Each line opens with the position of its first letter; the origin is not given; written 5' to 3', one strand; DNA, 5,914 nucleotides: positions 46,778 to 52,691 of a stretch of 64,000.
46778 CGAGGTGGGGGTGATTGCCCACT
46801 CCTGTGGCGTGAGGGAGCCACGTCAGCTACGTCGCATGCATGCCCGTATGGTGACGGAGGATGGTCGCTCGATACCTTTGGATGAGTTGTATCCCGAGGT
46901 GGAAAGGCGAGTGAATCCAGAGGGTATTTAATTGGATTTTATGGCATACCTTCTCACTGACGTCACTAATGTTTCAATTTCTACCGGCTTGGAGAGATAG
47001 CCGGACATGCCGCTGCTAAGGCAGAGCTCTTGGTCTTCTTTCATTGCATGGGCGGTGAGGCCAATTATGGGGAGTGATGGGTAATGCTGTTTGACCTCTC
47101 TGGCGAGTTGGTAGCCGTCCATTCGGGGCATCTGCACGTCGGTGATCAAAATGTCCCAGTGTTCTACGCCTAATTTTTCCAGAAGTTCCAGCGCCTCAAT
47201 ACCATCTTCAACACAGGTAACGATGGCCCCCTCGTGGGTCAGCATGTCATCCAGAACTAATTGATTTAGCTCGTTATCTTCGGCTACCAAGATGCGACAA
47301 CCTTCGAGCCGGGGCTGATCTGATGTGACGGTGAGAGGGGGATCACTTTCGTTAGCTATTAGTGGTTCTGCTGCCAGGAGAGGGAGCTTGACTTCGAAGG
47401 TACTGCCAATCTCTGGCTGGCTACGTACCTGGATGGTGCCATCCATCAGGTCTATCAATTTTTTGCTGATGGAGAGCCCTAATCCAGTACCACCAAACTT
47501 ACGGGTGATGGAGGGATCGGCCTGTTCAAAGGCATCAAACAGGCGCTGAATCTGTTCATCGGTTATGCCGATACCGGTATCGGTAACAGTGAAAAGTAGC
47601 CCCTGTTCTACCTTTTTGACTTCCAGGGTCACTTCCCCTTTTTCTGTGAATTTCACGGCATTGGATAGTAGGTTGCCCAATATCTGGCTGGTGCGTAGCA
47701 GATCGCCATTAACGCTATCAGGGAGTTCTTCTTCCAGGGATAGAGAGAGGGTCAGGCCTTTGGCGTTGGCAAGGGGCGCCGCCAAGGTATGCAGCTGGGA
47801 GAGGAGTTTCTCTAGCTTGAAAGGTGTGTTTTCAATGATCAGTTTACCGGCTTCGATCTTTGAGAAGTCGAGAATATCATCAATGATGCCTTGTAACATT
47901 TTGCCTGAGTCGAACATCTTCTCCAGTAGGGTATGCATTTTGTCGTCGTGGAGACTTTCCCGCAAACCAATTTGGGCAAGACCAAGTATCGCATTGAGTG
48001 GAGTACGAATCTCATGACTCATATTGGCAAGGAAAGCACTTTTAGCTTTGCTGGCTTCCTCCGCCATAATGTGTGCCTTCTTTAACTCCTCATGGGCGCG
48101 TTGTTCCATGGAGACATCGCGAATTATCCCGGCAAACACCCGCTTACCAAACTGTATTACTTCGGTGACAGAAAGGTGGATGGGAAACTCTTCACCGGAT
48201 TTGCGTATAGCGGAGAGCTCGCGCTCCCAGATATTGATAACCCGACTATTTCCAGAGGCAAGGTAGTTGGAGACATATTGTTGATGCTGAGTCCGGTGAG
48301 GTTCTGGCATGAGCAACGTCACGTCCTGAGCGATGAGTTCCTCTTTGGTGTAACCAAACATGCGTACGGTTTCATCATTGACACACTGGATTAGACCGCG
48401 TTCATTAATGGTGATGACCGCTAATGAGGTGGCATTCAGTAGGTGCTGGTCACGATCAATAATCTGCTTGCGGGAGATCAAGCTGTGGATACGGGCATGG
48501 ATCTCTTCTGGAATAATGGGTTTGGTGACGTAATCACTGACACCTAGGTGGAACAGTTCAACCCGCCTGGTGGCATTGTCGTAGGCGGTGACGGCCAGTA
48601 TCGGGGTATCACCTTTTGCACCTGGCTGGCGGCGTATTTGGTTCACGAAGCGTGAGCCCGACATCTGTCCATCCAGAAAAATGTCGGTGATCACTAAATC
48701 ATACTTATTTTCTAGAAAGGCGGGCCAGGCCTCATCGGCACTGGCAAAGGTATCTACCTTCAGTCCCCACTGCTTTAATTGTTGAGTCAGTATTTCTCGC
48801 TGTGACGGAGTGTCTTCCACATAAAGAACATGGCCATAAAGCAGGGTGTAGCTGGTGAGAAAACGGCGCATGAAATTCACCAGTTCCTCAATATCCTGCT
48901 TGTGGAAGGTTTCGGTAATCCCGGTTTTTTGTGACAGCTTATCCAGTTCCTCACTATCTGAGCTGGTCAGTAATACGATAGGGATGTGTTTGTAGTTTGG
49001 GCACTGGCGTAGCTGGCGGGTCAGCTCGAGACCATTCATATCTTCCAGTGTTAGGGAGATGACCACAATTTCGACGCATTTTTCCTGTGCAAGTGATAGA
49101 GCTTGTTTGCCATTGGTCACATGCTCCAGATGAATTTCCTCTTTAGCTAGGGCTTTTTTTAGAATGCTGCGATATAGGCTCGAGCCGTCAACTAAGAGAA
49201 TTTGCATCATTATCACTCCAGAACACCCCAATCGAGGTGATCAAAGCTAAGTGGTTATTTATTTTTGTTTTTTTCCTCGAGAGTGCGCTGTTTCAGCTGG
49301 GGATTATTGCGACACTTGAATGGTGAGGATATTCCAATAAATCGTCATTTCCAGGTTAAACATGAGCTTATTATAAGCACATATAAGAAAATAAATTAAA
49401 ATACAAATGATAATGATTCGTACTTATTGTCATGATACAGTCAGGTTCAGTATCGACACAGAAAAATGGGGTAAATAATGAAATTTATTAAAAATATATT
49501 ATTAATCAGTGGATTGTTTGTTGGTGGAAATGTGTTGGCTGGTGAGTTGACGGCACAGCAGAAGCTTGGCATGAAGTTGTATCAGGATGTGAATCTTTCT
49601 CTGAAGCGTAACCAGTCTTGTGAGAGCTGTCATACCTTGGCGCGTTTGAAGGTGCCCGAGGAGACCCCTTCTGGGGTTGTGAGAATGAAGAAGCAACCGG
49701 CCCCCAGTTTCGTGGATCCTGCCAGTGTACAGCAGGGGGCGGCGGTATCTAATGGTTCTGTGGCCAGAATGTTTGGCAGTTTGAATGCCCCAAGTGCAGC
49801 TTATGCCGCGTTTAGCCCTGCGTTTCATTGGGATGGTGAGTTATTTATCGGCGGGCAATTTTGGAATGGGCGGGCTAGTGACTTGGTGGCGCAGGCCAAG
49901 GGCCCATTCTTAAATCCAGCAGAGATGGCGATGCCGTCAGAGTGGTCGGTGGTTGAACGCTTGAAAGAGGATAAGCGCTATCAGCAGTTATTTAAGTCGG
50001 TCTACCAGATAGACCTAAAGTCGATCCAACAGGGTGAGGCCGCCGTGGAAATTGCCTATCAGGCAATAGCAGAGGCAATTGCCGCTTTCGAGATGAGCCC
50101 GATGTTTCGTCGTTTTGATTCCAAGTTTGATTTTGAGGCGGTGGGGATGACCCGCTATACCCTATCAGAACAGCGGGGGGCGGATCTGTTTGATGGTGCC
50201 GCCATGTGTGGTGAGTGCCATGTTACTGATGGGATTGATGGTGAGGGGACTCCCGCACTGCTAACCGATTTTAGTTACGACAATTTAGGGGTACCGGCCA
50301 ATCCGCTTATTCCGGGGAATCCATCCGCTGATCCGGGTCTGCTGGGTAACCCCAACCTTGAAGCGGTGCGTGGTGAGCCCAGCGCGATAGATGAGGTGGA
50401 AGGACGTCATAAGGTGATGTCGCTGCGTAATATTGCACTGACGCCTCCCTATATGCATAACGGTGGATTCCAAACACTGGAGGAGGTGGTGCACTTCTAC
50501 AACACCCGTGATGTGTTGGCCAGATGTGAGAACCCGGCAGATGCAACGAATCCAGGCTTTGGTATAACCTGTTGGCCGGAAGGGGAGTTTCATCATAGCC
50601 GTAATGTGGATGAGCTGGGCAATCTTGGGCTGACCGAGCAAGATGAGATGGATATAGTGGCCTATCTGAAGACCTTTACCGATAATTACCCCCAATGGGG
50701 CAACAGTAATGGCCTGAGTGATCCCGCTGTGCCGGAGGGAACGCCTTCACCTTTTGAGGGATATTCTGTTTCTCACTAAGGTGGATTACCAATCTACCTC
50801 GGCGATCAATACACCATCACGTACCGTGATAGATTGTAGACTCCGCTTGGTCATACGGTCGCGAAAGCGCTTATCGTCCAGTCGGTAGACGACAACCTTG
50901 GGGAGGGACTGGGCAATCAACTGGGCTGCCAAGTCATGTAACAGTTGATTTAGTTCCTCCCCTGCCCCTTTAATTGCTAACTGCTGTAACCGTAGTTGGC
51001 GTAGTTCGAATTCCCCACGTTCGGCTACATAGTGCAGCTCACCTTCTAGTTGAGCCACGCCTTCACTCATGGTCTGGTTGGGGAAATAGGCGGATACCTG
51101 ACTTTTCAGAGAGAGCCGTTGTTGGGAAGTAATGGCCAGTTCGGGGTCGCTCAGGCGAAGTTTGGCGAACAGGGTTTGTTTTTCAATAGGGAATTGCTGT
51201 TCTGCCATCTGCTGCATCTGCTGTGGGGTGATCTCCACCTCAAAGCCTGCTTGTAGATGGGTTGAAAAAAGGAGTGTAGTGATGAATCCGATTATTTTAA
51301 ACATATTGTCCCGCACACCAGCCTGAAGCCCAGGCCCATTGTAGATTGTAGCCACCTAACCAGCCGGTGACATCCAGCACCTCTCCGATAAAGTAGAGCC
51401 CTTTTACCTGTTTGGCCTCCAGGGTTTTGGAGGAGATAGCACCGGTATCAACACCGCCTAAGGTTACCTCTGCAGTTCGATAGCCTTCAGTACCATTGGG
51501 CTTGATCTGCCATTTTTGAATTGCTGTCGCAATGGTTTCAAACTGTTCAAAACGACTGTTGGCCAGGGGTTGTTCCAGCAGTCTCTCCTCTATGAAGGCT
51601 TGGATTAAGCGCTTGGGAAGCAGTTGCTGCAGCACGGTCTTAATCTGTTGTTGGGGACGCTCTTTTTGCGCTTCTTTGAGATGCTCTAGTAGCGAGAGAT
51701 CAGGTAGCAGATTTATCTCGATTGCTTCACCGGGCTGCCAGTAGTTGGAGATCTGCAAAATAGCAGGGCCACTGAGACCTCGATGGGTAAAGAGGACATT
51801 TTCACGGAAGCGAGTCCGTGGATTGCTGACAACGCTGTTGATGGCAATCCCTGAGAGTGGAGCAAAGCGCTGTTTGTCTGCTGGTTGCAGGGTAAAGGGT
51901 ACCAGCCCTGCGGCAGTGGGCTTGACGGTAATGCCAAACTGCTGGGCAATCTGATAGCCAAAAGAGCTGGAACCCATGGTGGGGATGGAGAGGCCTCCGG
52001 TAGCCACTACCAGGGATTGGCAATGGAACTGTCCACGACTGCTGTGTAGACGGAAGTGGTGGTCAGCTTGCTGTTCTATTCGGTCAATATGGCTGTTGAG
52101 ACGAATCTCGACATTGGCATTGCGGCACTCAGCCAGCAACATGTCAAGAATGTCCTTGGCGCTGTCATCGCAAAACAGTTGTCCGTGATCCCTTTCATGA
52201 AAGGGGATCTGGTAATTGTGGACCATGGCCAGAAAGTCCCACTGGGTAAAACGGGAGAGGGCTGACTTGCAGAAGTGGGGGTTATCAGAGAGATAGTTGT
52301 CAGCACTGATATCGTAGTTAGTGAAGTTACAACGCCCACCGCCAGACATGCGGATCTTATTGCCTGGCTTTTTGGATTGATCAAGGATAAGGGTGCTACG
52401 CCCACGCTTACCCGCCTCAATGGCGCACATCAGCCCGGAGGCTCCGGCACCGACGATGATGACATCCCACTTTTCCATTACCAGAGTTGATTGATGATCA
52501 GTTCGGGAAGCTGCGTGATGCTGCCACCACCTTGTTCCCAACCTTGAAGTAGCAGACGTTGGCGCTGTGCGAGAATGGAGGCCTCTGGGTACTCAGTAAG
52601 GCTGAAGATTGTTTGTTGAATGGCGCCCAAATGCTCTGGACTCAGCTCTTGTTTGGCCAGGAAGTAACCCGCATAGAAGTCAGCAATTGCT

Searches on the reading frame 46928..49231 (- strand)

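Call 58: search_protein_families(library=pfam, proteins=[window:46928-49231:-], max_evalue=0.000001)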
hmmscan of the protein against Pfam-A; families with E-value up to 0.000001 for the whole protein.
window:46928-49231:- (767 aa): 7 families
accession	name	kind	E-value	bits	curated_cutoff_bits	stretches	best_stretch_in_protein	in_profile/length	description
PF00072.30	Response_reg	-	2.5e-69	230.9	30.2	3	647-759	1-110/111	Response regulator receiver domain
PF02518.31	HATPase_c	-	3.5e-30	105.1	26.4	1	510-618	2-109/111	Histidine kinase-, DNA gyrase B-, and HSP90-like ATPase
PF00512.31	HisKA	-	8.8e-20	71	26.9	1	396-462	1-66/66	His Kinase A (phospho-acceptor) domain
PF13426.13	PAS_9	-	6e-13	49.4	27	1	271-374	3-102/103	PAS domain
PF00989.32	PAS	-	2.2e-12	47.4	22.6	1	262-373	4-113/113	PAS fold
PF24820.1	Diguanyl_cycl_sensor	-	1.2e-09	38.5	28.1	1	265-372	2-109/109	Diguanylate cyclase-like sensor domain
PF23198.2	PDE8A_N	-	3.6e-08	33.9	29.6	0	25-99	27-102/147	PDE8A-like, N-terminal domain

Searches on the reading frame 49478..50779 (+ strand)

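Call 58: search_protein_families(library=pfam, proteins=[window:49478-50779:+], max_evalue=0.000001)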
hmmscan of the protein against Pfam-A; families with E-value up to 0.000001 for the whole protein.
window:49478-50779:+ (433 aa): 1 family
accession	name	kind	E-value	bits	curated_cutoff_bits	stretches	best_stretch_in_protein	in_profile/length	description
PF03150.19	CCP_MauG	-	5.7e-34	118.3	25.6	1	26-218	2-141/149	Di-haem cytochrome c peroxidase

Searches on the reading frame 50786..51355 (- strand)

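Call 58: search_protein_families(library=pfam, proteins=[window:50786-51355:-], max_evalue=0.000001)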
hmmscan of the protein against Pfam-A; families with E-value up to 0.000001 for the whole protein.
window:50786-51355:- (189 aa): 1 family
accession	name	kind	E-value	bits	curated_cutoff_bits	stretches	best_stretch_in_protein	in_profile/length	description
PF07273.18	DUF1439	-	1.6e-12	48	25.9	1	42-181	1-151/152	Protein of unknown function (DUF1439)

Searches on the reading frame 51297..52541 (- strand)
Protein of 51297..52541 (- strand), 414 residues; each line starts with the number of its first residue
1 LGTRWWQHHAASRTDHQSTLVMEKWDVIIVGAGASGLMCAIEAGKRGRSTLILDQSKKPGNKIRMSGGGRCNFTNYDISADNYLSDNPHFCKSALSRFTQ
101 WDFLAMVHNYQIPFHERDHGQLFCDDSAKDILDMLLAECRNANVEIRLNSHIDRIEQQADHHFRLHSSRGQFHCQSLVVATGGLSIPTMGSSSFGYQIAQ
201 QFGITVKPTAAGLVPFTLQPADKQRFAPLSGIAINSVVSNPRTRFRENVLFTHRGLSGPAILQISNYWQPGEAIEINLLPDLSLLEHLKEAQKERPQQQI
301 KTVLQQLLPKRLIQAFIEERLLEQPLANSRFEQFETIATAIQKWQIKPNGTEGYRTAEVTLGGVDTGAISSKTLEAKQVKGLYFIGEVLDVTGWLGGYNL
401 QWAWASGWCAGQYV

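Call 58: search_protein_families(library=pfam, proteins=[window:51297-52541:-], max_evalue=0.000001)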
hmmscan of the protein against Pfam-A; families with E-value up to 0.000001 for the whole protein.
window:51297-52541:- (414 aa): 7 families
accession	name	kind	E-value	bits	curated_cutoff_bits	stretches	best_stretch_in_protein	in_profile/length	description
PF03486.20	HI0933_like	-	5.1e-97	324.5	50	1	26-412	2-243/244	HI0933-like protein Rossmann domain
PF22780.1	HI0933_like_1st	-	1.3e-45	155.6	27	1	211-359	2-165/165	HI0933-like protein barrel and H2TH domain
PF13738.12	Pyr_redox_3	-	3.5e-12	46.6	30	0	130-189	82-140/305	Pyridine nucleotide-disulphide oxidoreductase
PF01266.30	DAO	-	1.5e-11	44.9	27.9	0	26-120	1-90/353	FAD dependent oxidoreductase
PF00890.30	FAD_binding_2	-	8.3e-11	42.2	20.4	1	26-69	1-44/414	FAD binding domain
PF12831.13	FAD_oxidored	-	5.3e-09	36.3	27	1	26-182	1-145/416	FAD dependent oxidoreductase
PF07992.20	Pyr_redox_2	-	5.4e-08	33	26.1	0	26-66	2-43/291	Pyridine nucleotide-disulphide oxidoreductase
